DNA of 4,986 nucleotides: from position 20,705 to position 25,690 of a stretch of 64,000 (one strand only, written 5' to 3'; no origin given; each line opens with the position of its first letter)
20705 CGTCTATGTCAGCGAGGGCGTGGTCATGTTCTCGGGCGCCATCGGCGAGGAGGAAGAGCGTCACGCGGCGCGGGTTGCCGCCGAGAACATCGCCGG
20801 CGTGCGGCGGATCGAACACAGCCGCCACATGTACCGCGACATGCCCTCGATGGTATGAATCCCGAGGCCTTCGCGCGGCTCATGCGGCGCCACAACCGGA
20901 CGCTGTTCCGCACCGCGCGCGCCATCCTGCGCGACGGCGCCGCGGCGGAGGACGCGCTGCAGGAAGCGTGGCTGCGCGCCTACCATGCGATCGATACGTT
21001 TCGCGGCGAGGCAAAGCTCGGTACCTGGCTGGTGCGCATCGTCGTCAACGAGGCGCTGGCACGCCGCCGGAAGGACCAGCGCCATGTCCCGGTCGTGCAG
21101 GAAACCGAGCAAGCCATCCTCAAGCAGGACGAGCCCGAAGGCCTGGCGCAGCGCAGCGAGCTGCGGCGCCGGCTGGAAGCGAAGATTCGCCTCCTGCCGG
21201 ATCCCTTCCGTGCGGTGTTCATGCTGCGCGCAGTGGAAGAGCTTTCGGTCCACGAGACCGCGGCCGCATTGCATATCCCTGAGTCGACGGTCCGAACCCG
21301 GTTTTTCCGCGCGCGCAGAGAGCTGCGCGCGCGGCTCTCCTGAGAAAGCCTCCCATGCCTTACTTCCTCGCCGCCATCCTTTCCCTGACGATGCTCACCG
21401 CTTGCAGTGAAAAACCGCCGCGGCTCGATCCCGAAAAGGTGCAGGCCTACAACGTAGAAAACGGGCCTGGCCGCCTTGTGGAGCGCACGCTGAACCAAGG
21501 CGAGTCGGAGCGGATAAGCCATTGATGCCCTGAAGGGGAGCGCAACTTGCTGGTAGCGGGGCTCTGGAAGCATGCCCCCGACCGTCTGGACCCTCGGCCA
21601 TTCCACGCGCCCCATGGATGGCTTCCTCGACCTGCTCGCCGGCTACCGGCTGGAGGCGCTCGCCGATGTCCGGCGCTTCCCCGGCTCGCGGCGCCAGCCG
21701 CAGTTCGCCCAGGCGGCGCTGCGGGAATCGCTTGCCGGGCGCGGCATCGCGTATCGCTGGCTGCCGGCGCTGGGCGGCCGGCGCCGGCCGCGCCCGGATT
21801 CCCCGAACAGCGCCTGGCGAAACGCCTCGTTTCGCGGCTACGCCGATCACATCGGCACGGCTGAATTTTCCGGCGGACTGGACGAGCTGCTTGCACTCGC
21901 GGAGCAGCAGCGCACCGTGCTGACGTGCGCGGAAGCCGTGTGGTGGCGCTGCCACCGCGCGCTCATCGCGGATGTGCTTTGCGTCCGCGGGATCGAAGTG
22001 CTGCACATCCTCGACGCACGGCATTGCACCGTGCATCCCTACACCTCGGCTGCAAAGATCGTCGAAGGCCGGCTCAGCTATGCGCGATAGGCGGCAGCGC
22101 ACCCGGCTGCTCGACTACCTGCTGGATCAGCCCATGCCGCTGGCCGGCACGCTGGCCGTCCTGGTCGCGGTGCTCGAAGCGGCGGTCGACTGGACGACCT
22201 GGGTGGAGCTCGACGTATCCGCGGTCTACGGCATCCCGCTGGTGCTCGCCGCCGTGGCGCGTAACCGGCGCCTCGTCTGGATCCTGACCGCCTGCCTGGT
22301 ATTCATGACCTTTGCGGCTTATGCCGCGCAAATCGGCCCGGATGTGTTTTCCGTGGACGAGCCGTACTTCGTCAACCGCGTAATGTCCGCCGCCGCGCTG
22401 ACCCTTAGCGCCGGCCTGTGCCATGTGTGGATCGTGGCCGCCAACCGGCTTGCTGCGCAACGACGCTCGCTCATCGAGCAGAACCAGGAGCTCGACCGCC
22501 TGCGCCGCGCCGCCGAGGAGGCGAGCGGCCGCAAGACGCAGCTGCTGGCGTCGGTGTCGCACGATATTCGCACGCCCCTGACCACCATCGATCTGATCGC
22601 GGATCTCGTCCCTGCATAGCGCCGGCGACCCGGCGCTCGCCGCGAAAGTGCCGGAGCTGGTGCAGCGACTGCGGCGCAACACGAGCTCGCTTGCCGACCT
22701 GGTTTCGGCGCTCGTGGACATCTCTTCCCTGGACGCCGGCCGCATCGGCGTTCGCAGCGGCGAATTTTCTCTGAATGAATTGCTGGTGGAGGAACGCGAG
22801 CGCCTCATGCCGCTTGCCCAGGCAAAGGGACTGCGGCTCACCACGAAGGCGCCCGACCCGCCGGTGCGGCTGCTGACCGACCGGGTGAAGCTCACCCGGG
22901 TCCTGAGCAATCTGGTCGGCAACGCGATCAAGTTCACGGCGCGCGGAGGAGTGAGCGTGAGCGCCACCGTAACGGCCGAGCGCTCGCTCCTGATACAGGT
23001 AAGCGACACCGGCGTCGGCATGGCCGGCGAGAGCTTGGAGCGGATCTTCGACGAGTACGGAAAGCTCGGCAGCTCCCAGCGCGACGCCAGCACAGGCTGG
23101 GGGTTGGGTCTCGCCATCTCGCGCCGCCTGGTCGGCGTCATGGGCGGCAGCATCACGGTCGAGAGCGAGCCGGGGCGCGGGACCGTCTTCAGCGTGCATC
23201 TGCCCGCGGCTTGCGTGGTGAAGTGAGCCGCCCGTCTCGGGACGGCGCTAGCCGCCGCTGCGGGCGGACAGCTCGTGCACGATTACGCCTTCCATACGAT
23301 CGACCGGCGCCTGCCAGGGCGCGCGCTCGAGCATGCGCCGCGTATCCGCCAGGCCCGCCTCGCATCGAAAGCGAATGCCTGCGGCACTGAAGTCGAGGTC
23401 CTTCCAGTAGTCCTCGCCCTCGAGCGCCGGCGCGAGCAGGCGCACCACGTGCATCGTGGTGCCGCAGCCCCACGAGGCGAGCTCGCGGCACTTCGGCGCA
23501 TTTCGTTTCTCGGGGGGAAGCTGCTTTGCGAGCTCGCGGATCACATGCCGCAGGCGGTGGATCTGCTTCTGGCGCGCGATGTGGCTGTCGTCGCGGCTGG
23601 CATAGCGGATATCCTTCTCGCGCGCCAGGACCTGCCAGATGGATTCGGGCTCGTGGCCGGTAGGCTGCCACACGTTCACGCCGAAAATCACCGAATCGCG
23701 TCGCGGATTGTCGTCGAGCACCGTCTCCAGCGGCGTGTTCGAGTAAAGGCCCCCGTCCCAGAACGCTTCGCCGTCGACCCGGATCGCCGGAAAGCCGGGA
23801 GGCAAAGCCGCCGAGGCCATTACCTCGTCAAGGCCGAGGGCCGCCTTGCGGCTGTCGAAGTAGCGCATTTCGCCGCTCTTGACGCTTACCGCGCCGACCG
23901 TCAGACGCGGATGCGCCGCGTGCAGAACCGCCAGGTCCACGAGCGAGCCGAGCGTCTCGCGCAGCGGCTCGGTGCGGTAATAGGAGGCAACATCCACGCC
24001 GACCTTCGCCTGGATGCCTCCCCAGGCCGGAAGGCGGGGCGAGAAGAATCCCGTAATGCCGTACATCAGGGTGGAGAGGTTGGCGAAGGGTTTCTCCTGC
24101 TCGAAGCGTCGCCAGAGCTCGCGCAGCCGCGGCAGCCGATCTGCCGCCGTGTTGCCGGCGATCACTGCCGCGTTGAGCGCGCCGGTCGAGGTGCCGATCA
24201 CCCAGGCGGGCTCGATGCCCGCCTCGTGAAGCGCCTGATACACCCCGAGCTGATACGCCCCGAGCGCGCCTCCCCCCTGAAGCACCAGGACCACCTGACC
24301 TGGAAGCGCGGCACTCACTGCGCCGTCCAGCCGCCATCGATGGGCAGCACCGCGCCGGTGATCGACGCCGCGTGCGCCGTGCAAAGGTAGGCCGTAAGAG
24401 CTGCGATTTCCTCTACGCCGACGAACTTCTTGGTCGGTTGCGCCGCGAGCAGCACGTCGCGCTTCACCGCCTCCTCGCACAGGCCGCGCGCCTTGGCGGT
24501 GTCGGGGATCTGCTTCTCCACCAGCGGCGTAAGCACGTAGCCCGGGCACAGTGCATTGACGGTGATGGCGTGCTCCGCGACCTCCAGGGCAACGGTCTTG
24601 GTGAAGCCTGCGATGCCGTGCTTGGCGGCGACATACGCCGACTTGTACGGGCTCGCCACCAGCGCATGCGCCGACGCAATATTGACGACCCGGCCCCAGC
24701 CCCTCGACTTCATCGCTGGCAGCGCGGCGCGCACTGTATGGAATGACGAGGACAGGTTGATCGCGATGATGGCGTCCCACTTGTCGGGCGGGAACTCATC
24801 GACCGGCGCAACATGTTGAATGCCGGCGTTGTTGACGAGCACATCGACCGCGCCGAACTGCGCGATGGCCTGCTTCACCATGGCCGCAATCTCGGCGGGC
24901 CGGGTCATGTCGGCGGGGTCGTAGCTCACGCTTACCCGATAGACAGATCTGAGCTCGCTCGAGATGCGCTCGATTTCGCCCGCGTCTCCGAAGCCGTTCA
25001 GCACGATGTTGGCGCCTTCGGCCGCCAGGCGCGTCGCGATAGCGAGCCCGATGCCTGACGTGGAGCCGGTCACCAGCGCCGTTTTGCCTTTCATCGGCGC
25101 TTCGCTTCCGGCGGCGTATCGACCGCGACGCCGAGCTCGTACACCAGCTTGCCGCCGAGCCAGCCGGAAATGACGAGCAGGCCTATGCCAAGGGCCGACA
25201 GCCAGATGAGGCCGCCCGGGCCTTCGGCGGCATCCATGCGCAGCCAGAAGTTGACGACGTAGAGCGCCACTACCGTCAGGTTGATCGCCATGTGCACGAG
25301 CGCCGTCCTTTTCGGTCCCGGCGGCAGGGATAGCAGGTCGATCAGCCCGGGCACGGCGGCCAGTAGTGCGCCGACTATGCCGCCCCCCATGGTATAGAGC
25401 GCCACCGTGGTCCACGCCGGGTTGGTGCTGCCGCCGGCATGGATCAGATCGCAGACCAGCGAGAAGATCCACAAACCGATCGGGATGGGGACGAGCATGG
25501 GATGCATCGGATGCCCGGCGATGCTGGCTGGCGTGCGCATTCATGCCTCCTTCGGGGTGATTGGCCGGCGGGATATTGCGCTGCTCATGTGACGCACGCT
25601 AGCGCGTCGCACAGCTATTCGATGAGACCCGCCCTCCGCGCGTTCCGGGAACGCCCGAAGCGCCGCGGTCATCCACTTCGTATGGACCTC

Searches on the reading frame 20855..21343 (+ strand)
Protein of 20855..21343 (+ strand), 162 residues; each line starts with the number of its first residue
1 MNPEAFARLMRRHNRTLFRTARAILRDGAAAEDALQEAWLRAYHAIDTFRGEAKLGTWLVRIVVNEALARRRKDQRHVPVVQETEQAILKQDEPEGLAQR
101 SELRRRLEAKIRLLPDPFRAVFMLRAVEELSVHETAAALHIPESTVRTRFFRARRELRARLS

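Call 10: search_protein_families(library=ncbifam, proteins=[window:20855-21343:+], max_evalue=0.001)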
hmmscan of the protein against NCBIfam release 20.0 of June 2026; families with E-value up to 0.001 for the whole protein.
window:20855-21343:+ (162 aa): 83 families (the best 25 are shown)
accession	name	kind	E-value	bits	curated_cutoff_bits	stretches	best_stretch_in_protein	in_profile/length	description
NF008888.0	PRK11922.1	equivalog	6.3e-60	202.7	204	1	3-161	29-196/231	RNA polymerase sigma factor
NF007225.0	PRK09643.1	equivalog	9.1e-32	110.4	190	1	3-161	26-182/204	RNA polymerase sigma factor SigM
NF007223.0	PRK09641.1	equivalog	1.7e-29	103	209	1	3-161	17-184/187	RNA polymerase sigma factor SigW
TIGR02937.1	sigma70-ECF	superfamily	2e-29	102.3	42.9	1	4-161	1-165/165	sigma-70 family RNA polymerase sigma factor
NF009166.1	PRK12513.1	equivalog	6.1e-27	94.6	206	1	4-162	22-187/193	RNA polymerase sigma factor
NF058625.1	sigma_PG0214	equivalog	7.6e-26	90.8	130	1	1-161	1-161/170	GFO_1088 family ECF-type sigma factor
TIGR02948.1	SigW_bacill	equivalog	1.2e-25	90.7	243.1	1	4-161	18-184/187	RNA polymerase sigma factor SigW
TIGR02939.1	RpoE_Sigma70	equivalog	7.1e-25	88.1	236.15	1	4-161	20-186/190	RNA polymerase sigma factor RpoE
TIGR02983.1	SigE-fam_strep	subfamily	1.4e-24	86.8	141.55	1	4-161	6-158/162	SigE family RNA polymerase sigma factor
NF004113.0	PRK05602.1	equivalog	5.7e-24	84.9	208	1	3-161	44-201/211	RNA polymerase sigma factor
TIGR02954.1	Sig70_famx3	hypoth_equivalog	3.4e-23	82.2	188.5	1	2-161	14-167/170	RNA polymerase sigma-70 factor, TIGR02954 family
TIGR02985.1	Sig70_bacteroi1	subfamily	8e-23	81.4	126.4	1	4-161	1-162/162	RNA polymerase sigma-70 factor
TIGR02950.1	SigM_subfam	subfamily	1.4e-22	80.2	147.95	1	8-161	4-158/159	RNA polymerase sigma factor, SigM family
NF009168.0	PRK12515.1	subfamily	1.6e-22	79.9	236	1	5-160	23-178/189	RNA polymerase sigma factor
NF009171.0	PRK12518.1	equivalog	1.7e-21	76.9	208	1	3-159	26-182/191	RNA polymerase sigma factor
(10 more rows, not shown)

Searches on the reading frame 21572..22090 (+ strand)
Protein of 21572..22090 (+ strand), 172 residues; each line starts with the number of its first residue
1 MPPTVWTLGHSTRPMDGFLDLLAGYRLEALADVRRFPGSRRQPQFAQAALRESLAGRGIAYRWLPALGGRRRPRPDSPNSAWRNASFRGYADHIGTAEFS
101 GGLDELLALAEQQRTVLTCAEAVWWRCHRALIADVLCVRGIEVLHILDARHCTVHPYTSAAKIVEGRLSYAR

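Call 49: search_protein_families(library=pfam, proteins=[window:21572-22090:+], max_evalue=0.01)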
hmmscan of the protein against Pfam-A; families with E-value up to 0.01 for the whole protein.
window:21572-22090:+ (172 aa): 2 families
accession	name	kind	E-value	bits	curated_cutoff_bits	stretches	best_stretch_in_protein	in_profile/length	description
PF04343.18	DUF488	-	1.5e-31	110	22.2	1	16-136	3-121/121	Domain of unknown function DUF488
PF22751.1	DUF488-N3a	-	0.00015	22.5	27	1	41-136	10-114/118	Active DUF488-N3 subclade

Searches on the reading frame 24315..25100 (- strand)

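Call 49: search_protein_families(library=pfam, proteins=[window:24315-25100:-], max_evalue=0.01)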
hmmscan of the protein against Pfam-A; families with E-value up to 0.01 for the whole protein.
window:24315-25100:- (261 aa): 4 families
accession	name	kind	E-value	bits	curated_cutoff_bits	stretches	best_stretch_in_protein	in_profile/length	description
PF00106.31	adh_short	-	4.7e-58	196.3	26.6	1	6-198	1-191/195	short chain dehydrogenase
PF13561.12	adh_short_C2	-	3.2e-54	184.4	27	1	14-259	5-236/236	Enoyl-(Acyl carrier protein) reductase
PF08659.16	KR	-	1.2e-11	45.3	22.6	1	7-168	2-161/180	KR domain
PF23441.1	SDR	-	1.2e-05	25.2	27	1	6-257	8-254/258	SDR-like rossmann domain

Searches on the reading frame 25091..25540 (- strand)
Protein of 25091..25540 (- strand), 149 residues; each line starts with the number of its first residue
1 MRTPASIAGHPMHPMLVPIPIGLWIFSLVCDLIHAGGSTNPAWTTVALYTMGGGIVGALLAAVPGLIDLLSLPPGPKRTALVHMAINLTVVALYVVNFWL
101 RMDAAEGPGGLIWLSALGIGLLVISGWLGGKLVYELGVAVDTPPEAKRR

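Call 49: search_protein_families(library=pfam, proteins=[window:25091-25540:-], max_evalue=0.01)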
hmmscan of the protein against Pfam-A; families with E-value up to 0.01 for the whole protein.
window:25091-25540:- (149 aa): 1 family
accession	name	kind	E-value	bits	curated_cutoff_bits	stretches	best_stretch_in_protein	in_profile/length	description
PF09990.14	DUF2231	-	1.3e-35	122.9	26.4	1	9-141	1-138/139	Predicted membrane protein (DUF2231)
